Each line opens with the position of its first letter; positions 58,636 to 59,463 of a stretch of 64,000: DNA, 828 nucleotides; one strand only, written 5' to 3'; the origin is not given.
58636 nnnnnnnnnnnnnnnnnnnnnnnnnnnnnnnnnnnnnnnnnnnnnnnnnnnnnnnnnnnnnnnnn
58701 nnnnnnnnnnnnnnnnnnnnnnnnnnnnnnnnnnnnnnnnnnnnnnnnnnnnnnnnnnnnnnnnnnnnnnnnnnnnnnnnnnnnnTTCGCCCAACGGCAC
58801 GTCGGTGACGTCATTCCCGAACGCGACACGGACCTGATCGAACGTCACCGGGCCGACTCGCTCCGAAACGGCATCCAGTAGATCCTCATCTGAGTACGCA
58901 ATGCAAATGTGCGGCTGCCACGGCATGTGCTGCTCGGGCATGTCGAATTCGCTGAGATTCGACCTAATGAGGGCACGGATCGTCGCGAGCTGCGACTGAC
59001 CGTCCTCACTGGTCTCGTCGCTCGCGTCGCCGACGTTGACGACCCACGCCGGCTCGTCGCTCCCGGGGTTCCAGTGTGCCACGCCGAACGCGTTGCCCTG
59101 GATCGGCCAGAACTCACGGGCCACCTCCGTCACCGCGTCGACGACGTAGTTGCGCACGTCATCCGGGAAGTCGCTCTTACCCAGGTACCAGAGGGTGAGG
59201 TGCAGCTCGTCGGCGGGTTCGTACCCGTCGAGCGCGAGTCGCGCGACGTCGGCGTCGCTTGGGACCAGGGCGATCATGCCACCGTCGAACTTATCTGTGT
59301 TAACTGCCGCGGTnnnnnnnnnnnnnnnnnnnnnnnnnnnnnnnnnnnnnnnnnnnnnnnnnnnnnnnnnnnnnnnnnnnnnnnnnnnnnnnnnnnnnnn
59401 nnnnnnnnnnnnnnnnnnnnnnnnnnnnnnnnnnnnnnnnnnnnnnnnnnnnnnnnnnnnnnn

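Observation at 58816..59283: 2H (LigT-like) phosphoesterase domain fused to the N-terminus of the capsid maturation protease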

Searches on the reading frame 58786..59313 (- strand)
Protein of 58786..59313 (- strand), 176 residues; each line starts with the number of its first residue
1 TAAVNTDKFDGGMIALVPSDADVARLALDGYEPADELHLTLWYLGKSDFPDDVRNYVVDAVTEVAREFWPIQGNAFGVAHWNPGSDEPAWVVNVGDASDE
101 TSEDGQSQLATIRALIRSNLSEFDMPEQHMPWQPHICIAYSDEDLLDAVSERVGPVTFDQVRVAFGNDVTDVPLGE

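Call 55: search_dna_similar(query=window:58786-59313:-, collection=phages, mode=protein, max_rows=45, rows=spread, max_evalue=0.001)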
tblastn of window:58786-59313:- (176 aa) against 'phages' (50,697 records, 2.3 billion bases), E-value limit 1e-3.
Records with a match: 421; places in all: 421; records where one place covers at least 80% of the query: 413.
Best place of each record, by identity: <60% 421.
By first word of the organism name: Mycobacterium 209; Gordonia 184; Streptomyces 17; Arthrobacter 5; Rhodococcus 4; Mycolicibacterium 1; Microbacterium 1.
By host as written in the record: Mycobacterium smegmatis mc2 155 159; Gordonia terrae 3612 145; Mycobacterium smegmatis mc#155 26; Gordonia terrae CAG3 16; Gordonia rubripertincta NRRL B-16540 9; Mycobacterium sp. 7; Streptomyces griseus subsp. griseus ATCC 10137 6; Gordonia terrae NRRL B-16283 6; and 21 more.
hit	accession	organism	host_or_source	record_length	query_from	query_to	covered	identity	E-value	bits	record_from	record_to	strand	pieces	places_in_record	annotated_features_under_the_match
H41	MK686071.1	Streptomyces phage Mischief19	Streptomyces mirabilis NRRL B-2400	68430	3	174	98%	48.1%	5e-38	143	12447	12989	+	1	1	12: capsid maturation protease and MuF-like fusion protein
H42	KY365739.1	Streptomyces phage BabyGotBac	Streptomyces griseus ATCC 10137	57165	11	174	93%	38.9%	2e-29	118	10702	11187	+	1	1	capsid maturation protease and MuF-like fusion protein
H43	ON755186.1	Gordonia phage APunk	Gordonia terrae 3612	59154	11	176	94%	36.9%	3e-16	81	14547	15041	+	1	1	20: hypothetical protein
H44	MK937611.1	Gordonia phage Verity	Gordonia terrae 3612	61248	11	174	93%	36.4%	2e-12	70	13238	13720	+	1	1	18: RNA ligase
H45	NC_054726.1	Gordonia phage Stormageddon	Gordonia terrae CAG3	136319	1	169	96%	34.9%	3e-19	89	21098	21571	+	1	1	17: RNA ligase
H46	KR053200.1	Gordonia phage GTE6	Gordonia terrae strain CON34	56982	11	176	94%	35.2%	4e-16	81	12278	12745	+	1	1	hypothetical protein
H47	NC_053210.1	Gordonia phage Dexdert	Gordonia terrae 3612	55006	11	176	94%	34.7%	6e-15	77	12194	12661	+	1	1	18: head maturation protease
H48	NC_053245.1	Gordonia phage Ali17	Gordonia terrae CAG3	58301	11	176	94%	34.7%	2e-10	64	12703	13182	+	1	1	16: head maturation protease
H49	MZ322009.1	Gordonia phage Hans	Gordonia terrae 3612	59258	11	176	94%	34.3%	7e-11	65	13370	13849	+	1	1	20: capsid maturation protease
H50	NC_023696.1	Mycobacterium phage Dandelion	Mycobacterium smegmatis mc2 155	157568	8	163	89%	35.0%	5e-17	83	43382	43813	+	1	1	102: RNA ligase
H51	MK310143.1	Mycobacterium phage Dietrick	Mycobacterium smegmatis mc2 155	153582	8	161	88%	35.5%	9e-17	82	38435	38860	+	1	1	87: RNA ligase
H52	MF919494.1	Mycobacterium phage BeanWater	Mycobacterium smegmatis mc2 155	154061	8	161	88%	35.5%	9e-17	82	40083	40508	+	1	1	RNA ligase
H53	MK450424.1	Mycobacterium phage Melpomini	Mycobacterium smegmatis mc2 155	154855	8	161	88%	35.5%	9e-17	82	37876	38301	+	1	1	89: RNA ligase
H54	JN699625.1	Mycobacterium phage Wally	Mycobacterium smegmatis mc2 155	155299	8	161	88%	35.5%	9e-17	82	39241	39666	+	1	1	94: RNA ligase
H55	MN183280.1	Mycobacterium phage LolaVinca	Mycobacterium smegmatis mc2 155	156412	8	161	88%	35.5%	9e-17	82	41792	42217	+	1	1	97: RNA ligase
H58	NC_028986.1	Mycobacterium phage Alice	Mycobacterium smegmatis mc2 155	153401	8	161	88%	34.8%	4e-16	81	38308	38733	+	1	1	88: RNA ligase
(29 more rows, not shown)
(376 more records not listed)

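Call 56: get_annotated_region(hit=H58, flank=7000)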
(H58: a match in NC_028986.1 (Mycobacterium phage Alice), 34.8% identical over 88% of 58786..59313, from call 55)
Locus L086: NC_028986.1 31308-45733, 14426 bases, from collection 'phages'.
description: Mycobacterium phage Alice, complete sequence.
organism: Mycobacterium phage Alice (NCBI taxid 1034128)
taxonomy: Viruses; Duplodnaviria; Heunggongvirae; Uroviricota; Caudoviricetes; Ceeclamvirinae; Bixzunavirus; Bixzunavirus alice
host: Mycobacterium smegmatis mc2 155; source: soil; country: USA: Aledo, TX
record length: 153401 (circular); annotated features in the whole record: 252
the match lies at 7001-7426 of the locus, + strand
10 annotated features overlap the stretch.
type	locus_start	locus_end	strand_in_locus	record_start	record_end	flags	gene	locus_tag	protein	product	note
CDS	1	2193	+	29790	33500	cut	81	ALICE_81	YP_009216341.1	hypothetical protein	gp81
CDS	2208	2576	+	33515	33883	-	82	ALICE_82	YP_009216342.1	hypothetical protein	gp82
CDS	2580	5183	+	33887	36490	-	83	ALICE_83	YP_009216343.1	portal protein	gp83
CDS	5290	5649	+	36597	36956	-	84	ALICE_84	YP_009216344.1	hypothetical protein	gp84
CDS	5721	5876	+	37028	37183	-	85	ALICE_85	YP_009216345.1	hypothetical protein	gp85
CDS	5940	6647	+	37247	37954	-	86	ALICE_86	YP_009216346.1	ThyX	gp86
CDS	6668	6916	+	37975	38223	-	87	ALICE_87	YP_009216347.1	hypothetical protein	gp87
CDS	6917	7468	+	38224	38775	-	88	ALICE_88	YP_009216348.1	RNA ligase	gp88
CDS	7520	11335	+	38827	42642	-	89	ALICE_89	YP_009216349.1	LysM domain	gp89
CDS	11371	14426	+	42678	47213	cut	90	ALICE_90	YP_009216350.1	hypothetical protein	gp90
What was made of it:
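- Mycobacterium phage Alice has a stand-alone 183-aa copy (call 56).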

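Call 57: get_annotated_region(hit=H41, flank=6000)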
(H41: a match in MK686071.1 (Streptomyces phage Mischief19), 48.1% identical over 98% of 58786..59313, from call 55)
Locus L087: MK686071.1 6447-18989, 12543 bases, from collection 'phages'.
description: Streptomyces phage Mischief19, complete genome.
organism: Streptomyces phage Mischief19 (NCBI taxid 2562344)
taxonomy: Viruses; Duplodnaviria; Heunggongvirae; Uroviricota; Caudoviricetes; Woodruffvirus
host: Streptomyces mirabilis NRRL B-2400; source: soil; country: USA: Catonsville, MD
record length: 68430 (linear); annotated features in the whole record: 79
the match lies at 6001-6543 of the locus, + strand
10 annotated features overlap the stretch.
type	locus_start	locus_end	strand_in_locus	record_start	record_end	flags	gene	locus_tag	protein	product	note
CDS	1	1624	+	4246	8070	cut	8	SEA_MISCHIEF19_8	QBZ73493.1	tape measure protein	-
CDS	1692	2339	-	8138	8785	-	9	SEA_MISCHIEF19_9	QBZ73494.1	hypothetical protein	-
CDS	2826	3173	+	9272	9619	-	10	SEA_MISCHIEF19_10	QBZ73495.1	hypothetical protein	-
CDS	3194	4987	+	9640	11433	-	11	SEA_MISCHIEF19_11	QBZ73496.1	portal protein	-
CDS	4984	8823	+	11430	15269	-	12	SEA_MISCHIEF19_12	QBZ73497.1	capsid maturation protease and MuF-like fusion protein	-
CDS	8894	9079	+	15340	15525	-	13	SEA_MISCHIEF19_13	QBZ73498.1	hypothetical protein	-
CDS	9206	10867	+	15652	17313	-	14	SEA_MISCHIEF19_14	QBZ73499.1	major capsid hexamer protein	-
CDS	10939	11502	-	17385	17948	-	15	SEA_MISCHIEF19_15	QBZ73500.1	hypothetical protein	-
CDS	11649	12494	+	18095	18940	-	16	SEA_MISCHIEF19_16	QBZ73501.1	hypothetical protein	-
CDS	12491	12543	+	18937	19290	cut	17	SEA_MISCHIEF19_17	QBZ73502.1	hypothetical protein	-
